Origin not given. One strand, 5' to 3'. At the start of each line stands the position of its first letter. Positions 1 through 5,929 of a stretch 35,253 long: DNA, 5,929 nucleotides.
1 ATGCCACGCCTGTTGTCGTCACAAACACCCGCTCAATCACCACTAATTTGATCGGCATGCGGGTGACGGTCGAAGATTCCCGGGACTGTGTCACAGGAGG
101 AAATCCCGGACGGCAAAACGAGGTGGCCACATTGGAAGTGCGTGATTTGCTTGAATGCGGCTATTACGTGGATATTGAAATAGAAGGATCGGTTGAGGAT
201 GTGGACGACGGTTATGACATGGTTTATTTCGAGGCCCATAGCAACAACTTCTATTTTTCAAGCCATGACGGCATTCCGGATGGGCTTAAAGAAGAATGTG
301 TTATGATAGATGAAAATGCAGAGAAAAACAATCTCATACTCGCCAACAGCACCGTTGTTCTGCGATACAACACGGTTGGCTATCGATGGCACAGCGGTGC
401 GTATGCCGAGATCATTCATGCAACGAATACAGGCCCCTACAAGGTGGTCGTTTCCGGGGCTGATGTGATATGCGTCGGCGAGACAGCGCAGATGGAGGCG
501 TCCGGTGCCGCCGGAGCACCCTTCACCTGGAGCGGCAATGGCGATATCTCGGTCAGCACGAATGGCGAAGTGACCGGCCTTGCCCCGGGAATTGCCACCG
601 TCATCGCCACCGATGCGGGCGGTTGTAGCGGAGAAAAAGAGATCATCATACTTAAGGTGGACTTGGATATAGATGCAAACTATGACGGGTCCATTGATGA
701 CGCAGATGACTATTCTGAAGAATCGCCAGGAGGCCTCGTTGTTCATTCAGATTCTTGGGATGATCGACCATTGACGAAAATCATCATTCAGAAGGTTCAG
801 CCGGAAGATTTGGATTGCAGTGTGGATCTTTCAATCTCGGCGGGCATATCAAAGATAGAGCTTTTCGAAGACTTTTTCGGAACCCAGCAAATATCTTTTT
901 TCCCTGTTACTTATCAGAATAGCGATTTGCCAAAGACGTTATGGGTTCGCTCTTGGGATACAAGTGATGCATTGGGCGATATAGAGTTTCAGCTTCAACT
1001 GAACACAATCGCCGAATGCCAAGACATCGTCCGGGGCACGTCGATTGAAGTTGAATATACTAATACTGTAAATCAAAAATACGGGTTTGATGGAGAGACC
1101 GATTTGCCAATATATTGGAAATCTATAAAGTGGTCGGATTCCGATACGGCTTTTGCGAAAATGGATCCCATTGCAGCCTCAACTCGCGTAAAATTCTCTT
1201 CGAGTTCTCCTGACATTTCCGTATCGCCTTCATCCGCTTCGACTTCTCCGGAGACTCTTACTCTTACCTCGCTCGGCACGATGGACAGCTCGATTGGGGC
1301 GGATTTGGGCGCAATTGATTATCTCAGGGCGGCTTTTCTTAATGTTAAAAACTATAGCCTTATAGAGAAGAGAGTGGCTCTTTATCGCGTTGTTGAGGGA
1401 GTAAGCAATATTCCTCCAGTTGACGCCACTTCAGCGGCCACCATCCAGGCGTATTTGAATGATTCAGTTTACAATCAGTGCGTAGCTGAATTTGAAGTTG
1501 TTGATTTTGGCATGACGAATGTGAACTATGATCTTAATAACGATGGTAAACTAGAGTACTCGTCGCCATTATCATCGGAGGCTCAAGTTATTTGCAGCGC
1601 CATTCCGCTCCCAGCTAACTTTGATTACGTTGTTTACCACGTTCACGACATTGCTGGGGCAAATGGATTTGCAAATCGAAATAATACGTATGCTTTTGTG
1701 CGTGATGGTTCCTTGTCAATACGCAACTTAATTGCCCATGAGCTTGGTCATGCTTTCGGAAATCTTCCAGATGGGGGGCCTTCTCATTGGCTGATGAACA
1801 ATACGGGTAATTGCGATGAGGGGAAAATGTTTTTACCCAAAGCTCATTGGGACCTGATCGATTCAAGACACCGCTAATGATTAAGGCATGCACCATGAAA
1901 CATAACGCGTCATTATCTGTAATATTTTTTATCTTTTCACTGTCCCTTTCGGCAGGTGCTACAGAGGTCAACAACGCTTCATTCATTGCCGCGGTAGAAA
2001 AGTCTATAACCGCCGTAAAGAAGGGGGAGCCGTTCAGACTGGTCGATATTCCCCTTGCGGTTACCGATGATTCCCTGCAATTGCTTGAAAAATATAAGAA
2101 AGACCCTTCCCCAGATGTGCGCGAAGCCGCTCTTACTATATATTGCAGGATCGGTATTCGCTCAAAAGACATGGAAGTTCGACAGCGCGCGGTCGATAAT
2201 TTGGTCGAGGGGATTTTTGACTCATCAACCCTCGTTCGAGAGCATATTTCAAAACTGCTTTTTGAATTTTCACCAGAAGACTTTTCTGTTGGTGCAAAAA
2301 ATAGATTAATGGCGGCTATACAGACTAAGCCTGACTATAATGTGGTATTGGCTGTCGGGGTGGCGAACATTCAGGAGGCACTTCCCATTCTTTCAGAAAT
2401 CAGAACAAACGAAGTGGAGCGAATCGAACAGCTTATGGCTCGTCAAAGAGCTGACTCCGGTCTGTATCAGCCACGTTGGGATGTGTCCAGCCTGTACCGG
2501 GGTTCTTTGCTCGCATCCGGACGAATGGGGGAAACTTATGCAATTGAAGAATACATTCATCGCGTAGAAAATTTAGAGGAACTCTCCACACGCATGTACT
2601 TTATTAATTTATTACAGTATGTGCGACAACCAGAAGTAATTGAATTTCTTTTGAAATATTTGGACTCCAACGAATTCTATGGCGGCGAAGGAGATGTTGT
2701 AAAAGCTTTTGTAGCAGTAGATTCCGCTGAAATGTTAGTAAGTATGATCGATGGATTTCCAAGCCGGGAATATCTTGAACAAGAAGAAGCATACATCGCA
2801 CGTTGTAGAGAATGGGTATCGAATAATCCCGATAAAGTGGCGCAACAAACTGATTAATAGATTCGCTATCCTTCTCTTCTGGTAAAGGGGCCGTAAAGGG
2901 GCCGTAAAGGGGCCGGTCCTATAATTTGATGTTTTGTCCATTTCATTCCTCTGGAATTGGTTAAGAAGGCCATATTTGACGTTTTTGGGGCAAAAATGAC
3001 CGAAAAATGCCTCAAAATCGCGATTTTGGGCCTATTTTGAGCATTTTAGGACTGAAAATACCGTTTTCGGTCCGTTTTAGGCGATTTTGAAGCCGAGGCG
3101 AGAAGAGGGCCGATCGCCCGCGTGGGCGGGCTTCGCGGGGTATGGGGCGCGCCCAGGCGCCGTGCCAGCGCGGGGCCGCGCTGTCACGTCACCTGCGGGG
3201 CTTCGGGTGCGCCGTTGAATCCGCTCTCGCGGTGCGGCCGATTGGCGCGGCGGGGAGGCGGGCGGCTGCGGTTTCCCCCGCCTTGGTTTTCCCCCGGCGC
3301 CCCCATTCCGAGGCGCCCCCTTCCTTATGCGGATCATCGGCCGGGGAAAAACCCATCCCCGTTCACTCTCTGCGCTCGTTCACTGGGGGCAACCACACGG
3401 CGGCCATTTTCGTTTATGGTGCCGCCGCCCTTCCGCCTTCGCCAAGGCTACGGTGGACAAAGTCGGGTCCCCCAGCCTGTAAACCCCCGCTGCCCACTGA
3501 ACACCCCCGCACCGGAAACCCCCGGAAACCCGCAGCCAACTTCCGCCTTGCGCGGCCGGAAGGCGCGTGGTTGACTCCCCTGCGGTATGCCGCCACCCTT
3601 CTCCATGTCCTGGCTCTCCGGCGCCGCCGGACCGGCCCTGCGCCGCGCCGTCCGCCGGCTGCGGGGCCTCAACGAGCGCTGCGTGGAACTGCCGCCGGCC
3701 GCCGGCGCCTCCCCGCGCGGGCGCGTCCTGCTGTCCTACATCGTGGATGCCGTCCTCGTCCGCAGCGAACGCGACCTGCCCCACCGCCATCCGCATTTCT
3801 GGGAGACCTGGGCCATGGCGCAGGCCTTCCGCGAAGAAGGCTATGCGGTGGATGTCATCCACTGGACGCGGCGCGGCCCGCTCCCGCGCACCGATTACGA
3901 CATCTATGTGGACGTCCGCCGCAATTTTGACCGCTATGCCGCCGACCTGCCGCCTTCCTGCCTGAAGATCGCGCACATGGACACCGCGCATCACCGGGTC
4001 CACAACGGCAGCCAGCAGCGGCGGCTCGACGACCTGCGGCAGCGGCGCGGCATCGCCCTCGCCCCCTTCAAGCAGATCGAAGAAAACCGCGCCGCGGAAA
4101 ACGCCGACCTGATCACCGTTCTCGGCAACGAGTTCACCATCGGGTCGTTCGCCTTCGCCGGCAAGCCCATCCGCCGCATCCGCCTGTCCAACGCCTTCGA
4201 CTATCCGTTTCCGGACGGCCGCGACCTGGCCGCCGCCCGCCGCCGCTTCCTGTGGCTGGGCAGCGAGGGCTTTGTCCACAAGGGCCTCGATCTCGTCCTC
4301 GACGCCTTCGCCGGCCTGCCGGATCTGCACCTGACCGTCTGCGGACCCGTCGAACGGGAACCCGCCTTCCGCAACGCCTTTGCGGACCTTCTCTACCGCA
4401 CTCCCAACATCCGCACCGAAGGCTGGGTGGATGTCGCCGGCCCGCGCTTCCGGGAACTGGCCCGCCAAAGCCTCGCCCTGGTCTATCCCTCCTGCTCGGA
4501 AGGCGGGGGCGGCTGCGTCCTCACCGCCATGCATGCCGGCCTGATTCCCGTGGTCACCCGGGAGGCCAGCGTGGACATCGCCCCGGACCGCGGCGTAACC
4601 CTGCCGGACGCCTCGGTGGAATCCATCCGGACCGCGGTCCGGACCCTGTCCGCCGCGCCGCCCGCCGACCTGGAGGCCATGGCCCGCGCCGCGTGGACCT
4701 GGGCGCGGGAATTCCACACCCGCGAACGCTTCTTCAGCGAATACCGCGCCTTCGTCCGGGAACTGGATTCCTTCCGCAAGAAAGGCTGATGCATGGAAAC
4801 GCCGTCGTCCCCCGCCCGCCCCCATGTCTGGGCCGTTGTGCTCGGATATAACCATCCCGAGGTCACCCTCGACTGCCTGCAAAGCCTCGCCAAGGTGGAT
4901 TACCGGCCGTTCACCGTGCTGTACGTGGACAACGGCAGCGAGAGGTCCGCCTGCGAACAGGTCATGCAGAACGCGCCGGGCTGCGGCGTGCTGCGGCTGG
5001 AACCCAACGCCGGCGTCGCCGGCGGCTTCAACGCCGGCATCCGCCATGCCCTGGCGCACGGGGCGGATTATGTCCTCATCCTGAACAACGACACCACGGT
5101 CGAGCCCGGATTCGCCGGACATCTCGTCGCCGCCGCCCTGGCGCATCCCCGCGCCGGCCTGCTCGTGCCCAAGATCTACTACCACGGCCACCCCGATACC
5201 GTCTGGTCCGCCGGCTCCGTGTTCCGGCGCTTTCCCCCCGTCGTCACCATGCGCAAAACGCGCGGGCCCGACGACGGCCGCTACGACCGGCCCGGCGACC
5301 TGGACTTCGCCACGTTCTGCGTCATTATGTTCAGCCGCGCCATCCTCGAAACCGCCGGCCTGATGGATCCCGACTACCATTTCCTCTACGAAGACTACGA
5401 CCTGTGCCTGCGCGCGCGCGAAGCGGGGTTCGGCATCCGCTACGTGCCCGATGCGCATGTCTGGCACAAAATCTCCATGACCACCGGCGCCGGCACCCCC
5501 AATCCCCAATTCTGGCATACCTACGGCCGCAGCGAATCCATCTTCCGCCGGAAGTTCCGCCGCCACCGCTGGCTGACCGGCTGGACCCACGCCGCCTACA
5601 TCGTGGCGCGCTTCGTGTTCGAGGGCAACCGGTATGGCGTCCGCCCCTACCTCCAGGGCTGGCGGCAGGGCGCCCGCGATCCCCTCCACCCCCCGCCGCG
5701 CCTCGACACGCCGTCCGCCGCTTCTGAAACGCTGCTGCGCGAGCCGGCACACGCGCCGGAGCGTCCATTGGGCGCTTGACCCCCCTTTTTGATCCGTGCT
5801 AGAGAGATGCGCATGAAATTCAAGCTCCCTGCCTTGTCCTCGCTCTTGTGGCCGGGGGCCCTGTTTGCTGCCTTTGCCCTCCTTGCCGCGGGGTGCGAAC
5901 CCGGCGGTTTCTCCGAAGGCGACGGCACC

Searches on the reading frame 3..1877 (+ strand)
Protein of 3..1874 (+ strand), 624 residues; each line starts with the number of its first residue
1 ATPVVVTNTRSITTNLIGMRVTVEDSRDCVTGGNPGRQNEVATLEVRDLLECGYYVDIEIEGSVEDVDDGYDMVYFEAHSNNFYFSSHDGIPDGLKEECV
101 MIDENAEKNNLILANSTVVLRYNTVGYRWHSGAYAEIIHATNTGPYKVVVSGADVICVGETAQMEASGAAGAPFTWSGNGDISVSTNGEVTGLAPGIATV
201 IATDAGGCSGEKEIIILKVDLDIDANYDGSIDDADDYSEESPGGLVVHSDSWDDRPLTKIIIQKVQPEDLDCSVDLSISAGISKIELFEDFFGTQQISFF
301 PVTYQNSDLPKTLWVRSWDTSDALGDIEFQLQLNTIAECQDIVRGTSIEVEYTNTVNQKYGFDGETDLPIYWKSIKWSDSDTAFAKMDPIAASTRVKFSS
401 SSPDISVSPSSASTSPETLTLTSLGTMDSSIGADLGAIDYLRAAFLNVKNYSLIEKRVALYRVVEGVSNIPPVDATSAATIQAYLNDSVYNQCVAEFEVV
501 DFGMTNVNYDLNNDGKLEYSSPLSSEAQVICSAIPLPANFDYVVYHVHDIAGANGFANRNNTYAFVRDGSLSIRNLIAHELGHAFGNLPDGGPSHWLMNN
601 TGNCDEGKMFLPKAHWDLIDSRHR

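Call 8: search_protein_families(library=pfam, proteins=[window:48-1877:+], max_evalue=0.001)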
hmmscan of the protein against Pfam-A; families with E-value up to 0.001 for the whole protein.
window:48-1877:+ (609 aa): 0 families

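Call 51: search_protein_families(library=pfam, proteins=[window:3-1874:+], max_evalue=0.01)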
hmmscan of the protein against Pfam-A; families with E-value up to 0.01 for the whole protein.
window:3-1874:+ (624 aa): 1 family
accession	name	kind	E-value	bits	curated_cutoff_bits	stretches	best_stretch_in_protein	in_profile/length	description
PF02368.24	Big_2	-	0.0073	16.7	22.8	1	163-205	25-69/79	Bacterial Ig-like domain (group 2)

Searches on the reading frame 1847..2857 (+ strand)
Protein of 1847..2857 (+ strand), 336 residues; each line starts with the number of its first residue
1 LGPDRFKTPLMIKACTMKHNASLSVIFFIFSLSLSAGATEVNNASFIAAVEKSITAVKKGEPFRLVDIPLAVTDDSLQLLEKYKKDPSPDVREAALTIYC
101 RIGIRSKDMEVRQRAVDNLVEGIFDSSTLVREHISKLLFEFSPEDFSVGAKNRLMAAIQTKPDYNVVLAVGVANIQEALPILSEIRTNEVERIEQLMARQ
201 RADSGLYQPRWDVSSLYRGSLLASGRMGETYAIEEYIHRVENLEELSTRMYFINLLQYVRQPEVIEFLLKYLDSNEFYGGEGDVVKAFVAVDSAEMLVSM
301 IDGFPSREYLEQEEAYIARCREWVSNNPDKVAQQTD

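Call 8: search_protein_families(library=pfam, proteins=[window:1847-2857:+], max_evalue=0.001)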
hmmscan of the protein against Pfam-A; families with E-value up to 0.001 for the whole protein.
window:1847-2857:+ (336 aa): 2 families
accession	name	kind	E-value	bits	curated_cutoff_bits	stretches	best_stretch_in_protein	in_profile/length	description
PF13646.12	HEAT_2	-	1.3e-06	29.1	27.7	1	79-167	4-80/88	HEAT repeats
PF02985.28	HEAT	-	0.00028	21.3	23.5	0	78-97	3-22/31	HEAT repeat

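Call 51: search_protein_families(library=pfam, proteins=[window:1898-2854:+], max_evalue=0.01)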
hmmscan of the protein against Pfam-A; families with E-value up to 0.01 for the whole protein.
window:1898-2854:+ (319 aa): 3 families
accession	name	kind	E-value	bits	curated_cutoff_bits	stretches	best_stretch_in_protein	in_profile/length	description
PF13646.12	HEAT_2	-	1e-06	29.3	27.7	1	62-150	4-80/88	HEAT repeats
PF02985.28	HEAT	-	0.00023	21.5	23.5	0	61-80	3-22/31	HEAT repeat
PF12765.13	Cohesin_HEAT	-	0.0048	17.7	21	0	61-79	21-39/42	HEAT repeat associated with sister chromatid cohesion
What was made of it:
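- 1877..2857 (+): Signal-peptide HEAT-repeat protein directly after the second effector gene (ATG at 1877 or 1895). Candidate partner/immunity of that tip. Pfam HEAT_2, E 1e-6 (calls 8, 51).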

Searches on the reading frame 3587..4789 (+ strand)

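Call 10: search_protein_families(library=pfam, proteins=[window:3587-4789:+], max_evalue=0.001)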
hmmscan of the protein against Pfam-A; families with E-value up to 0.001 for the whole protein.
window:3587-4789:+ (400 aa): 2 families
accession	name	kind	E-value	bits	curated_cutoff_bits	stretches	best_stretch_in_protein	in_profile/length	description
PF13692.12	Glyco_trans_1_4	-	5.1e-10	40.2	27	1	219-354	2-139/142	Glycosyl transferases group 1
PF00534.26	Glycos_transf_1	-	2.3e-06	27.7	26.4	1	231-326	27-124/172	Glycosyl transferases group 1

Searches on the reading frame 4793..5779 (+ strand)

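Call 10: search_protein_families(library=pfam, proteins=[window:4793-5779:+], max_evalue=0.001)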
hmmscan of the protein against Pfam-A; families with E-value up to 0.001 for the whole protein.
window:4793-5779:+ (328 aa): 4 families
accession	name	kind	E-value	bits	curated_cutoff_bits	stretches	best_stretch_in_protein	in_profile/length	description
PF00535.33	Glycos_transf_2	-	1.4e-16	61.3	23.3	1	16-185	4-164/168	Glycosyl transferase family 2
PF13641.12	Glyco_tranf_2_3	-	5.3e-14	53.2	27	1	11-226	2-212/230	Glycosyltransferase like family 2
PF13632.12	Glyco_trans_2_3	-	1.3e-09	38.6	27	1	93-264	1-143/198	Glycosyl transferase family group 2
PF13506.12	Glyco_transf_21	-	0.00049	20.1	21.7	0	91-227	31-156/174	Glycosyl transferase family 21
